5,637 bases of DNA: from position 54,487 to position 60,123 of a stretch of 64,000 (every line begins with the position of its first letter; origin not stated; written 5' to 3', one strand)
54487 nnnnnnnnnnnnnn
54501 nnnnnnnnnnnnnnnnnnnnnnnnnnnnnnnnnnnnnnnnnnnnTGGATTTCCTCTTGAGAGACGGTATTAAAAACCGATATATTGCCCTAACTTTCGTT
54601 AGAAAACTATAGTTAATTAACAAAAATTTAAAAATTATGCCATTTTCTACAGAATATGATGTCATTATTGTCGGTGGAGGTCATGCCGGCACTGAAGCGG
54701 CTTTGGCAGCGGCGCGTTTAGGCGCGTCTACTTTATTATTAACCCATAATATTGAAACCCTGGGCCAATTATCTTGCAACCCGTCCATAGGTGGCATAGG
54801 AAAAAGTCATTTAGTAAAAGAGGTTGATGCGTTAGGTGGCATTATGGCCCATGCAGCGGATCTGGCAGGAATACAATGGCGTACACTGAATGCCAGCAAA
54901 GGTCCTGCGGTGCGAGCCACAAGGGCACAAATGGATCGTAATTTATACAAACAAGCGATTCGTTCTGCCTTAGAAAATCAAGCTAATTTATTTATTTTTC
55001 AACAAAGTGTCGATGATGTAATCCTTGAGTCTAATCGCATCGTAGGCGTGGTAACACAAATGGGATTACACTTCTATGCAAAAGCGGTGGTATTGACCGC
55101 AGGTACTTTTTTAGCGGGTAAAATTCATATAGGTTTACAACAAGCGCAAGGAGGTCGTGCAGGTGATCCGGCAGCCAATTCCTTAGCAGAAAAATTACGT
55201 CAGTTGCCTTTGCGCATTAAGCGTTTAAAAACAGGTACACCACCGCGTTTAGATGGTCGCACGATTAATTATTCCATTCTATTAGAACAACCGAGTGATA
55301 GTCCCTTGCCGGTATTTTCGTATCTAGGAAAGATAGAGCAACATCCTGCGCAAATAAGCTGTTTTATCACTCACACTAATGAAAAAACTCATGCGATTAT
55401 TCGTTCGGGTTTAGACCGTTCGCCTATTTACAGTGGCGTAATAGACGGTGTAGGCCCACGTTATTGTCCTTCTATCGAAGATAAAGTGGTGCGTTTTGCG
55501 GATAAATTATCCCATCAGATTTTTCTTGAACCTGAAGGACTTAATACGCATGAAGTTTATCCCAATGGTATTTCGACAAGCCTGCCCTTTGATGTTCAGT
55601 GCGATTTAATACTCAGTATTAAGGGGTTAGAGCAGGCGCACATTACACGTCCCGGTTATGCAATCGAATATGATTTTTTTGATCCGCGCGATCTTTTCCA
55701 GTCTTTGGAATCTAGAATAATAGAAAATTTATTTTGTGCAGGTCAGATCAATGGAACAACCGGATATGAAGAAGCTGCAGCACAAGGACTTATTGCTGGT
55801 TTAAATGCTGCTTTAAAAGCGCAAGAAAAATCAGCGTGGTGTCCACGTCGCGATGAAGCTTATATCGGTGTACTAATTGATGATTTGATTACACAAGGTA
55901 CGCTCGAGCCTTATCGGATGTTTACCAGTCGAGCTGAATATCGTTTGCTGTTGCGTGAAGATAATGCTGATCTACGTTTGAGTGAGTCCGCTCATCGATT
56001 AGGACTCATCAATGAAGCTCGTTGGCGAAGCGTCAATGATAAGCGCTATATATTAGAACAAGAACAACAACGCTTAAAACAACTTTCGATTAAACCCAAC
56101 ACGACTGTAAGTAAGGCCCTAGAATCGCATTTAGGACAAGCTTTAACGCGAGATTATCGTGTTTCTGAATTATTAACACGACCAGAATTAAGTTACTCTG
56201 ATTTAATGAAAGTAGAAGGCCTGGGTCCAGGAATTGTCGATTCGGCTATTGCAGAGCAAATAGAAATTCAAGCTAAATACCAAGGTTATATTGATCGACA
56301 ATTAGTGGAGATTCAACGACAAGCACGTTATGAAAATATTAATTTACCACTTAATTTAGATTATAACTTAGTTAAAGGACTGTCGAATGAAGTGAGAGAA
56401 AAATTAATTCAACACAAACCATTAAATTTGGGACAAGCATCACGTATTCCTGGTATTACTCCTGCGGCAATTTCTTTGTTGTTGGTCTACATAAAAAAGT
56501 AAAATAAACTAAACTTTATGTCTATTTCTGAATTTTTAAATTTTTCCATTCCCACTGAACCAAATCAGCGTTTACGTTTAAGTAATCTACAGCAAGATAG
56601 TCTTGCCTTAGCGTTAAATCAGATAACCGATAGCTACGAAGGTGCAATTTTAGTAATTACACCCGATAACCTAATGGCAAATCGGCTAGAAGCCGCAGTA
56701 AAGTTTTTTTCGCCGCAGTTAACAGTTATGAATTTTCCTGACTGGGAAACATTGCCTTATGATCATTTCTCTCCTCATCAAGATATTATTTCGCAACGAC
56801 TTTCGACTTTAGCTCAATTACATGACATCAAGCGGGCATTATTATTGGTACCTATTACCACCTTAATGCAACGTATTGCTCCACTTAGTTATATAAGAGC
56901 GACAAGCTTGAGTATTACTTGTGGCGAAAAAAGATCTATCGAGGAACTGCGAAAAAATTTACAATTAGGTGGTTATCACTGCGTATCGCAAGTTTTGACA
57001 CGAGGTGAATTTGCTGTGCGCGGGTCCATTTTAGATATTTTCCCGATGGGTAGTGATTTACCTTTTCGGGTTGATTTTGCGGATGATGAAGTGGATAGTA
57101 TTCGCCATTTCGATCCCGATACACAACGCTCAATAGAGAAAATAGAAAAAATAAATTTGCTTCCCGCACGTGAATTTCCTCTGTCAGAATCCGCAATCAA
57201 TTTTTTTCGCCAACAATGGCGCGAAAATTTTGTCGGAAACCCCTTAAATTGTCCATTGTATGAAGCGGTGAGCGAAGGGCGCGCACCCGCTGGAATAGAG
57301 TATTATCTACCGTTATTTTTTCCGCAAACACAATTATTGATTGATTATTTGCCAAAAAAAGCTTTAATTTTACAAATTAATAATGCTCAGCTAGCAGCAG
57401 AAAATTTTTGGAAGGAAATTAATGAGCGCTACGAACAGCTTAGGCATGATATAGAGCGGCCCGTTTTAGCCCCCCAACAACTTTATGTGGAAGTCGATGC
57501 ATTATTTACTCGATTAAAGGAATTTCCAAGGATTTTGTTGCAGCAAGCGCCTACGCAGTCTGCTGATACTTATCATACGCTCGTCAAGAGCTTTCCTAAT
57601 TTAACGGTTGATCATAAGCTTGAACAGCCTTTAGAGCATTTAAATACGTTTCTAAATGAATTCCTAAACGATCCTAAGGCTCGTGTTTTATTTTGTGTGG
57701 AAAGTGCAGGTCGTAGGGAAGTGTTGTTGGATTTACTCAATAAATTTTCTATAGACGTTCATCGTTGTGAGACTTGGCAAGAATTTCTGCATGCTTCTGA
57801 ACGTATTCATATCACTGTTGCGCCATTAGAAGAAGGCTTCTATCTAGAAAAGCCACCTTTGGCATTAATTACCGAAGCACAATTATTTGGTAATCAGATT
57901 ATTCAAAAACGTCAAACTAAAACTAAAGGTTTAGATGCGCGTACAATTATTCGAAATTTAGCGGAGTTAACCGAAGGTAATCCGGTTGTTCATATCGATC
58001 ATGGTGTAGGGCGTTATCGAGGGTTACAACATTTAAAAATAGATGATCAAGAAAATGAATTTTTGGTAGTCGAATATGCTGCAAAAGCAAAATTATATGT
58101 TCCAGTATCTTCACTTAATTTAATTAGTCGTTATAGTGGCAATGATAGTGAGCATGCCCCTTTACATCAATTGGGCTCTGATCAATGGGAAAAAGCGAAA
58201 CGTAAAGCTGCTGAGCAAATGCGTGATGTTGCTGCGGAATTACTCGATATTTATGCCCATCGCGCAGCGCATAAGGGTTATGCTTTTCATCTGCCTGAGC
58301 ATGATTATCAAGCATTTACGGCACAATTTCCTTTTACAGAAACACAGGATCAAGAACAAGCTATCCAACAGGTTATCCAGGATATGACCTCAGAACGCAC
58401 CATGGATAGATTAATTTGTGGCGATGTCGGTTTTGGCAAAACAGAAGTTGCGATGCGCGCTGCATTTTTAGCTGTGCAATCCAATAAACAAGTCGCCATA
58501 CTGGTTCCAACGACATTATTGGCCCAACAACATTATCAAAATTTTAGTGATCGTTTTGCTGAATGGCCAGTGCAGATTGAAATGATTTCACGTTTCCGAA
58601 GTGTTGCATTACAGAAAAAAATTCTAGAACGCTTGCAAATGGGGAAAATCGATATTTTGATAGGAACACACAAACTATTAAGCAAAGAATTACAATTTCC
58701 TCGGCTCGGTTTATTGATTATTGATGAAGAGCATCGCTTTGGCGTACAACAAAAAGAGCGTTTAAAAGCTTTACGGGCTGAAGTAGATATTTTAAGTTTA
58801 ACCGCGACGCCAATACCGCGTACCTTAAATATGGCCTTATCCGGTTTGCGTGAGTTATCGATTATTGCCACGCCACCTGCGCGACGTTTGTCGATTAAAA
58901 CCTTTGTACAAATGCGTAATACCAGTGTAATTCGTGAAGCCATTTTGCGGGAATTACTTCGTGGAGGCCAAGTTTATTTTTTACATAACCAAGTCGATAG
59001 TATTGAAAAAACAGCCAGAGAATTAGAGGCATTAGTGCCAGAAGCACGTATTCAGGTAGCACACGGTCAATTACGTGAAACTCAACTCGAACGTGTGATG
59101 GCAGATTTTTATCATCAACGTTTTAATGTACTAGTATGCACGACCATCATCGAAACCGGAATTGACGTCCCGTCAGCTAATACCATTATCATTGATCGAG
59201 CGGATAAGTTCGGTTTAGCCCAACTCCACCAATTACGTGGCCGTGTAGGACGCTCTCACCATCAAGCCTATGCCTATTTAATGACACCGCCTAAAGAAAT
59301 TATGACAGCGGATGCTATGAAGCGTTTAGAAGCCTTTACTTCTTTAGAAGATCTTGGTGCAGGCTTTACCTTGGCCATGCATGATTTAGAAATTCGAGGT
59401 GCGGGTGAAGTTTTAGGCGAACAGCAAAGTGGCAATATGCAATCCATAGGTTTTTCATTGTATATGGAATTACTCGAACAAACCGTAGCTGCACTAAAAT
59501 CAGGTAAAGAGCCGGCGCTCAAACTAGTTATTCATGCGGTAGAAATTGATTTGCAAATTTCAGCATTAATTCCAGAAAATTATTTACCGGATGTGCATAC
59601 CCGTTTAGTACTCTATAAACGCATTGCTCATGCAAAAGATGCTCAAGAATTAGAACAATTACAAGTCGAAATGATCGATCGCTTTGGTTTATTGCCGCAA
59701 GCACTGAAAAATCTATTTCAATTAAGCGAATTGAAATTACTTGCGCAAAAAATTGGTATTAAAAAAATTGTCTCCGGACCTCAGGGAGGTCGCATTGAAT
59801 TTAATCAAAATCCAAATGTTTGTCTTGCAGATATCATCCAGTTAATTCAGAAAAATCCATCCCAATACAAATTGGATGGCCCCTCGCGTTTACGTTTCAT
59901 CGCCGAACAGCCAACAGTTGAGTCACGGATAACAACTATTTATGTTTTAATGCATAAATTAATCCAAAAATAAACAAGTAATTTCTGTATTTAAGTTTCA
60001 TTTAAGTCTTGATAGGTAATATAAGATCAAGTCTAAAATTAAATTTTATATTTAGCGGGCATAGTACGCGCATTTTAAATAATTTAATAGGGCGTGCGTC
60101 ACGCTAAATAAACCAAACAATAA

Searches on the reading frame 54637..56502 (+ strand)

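Call 51: search_protein_families(library=pfam, proteins=[window:54637-56502:+], max_evalue=0.000001)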
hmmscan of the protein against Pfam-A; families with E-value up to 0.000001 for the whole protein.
window:54637-56502:+ (621 aa): 4 families
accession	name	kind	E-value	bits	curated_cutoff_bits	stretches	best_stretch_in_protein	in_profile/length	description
PF01134.28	GIDA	-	2.3e-168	560.7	22.1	1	8-398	1-390/391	Glucose inhibited division protein A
PF13932.14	SAM_GIDA_C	-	1.3e-24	86.2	27.1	1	561-616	2-57/57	tRNA modifying enzyme MnmG/GidA C-terminal helical bundle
PF21680.2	GIDA_C_1st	-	1.5e-23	83.8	24.7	1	460-555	1-95/96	tRNA modifying enzyme MnmG/GidA C-terminal helical domain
PF12831.13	FAD_oxidored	-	1e-10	42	27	1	8-150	1-139/416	FAD dependent oxidoreductase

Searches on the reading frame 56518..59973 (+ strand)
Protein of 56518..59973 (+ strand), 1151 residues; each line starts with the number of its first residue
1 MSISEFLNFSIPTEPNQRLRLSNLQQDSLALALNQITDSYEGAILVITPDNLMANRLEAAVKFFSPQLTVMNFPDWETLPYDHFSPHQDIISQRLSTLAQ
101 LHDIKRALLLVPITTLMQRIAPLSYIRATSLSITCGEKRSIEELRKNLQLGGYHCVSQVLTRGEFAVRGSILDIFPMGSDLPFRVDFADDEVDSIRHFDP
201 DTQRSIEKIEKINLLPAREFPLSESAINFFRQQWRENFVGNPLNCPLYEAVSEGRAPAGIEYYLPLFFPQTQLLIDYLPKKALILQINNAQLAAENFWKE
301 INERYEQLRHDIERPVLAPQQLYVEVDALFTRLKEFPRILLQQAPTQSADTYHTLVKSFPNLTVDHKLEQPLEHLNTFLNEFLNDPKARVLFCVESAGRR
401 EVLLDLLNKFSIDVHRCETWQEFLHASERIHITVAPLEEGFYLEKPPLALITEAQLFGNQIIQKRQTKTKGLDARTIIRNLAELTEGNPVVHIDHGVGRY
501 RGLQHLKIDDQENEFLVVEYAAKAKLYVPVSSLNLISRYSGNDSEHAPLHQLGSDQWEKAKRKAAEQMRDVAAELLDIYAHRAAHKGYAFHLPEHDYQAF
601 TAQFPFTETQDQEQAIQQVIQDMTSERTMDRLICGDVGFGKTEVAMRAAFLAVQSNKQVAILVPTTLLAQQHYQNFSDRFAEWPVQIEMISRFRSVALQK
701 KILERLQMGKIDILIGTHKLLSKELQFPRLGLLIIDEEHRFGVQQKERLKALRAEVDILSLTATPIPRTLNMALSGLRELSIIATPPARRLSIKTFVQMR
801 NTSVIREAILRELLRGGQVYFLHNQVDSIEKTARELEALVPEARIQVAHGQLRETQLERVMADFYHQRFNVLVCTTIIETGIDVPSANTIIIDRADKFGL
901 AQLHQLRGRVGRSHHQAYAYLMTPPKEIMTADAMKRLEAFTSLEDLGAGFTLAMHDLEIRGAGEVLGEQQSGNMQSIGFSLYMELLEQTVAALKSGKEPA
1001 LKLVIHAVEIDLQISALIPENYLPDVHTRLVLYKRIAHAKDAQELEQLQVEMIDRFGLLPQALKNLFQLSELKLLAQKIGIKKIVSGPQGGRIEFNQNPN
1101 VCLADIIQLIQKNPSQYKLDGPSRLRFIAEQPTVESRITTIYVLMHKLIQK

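Call 51: search_protein_families(library=pfam, proteins=[window:56518-59973:+], max_evalue=0.000001)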
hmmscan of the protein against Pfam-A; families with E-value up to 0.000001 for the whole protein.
window:56518-59973:+ (1151 aa): 7 families
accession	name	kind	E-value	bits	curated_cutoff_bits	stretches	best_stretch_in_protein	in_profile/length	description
PF03461.20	TRCF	-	3.5e-30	104.7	25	1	1012-1101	1-90/95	TRCF domain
PF17757.6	UvrB_inter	-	8e-27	93.6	22.9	1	131-220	1-91/91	UvrB interaction domain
PF00270.35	DEAD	-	1.3e-25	90.5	26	1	609-771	1-165/167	DEAD/DEAH box helicase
PF21132.2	MFD_D3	-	1.7e-24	86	21.8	1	382-456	1-73/73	MFD, D3 domain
PF00271.37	Helicase_C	-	5.3e-21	75.4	23.5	1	809-913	5-109/110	Helicase conserved C-terminal domain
PF02559.22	CarD_TRCF_RID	-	1.4e-18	67.2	23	1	484-540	1-57/57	CarD-like/TRCF RID domain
PF04851.21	ResIII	-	2.8e-13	50.5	22.5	1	610-765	6-162/164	Type III restriction enzyme, res subunit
